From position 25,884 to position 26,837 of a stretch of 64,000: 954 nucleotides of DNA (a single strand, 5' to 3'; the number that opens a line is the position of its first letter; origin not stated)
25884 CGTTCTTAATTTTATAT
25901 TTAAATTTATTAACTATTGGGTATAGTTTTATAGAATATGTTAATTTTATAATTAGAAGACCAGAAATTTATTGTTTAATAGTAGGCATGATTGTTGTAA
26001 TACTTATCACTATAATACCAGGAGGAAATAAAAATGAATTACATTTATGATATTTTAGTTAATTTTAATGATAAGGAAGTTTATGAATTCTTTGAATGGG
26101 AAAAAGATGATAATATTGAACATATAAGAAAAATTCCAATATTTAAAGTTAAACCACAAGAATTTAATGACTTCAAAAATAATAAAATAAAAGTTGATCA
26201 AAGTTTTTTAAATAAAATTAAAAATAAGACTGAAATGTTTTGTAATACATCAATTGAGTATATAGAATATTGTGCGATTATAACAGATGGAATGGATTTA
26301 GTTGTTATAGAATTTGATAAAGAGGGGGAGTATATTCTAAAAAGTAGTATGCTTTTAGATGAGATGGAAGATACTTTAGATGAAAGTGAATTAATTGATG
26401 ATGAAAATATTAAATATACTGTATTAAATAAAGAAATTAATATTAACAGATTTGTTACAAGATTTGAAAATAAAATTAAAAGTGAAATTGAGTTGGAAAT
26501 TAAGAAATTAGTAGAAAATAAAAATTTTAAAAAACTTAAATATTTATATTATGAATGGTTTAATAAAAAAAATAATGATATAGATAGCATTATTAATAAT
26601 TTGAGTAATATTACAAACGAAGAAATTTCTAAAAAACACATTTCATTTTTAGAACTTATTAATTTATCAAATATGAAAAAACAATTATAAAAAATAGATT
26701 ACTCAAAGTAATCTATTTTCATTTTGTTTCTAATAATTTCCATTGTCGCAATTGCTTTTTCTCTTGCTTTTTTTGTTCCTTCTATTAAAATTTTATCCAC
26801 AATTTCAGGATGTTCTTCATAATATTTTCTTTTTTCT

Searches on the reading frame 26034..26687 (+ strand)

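Call 20: search_protein_families(library=pfam, proteins=[window:26034-26687:+], max_evalue=0.001)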
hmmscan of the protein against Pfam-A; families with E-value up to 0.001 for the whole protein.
window:26034-26687:+ (218 aa): 1 family
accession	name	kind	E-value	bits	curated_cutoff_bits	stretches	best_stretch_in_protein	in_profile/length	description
PF12227.13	DUF3603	-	1.6e-09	37.9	23.7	1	33-202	4-187/214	Protein of unknown function (DUF3603)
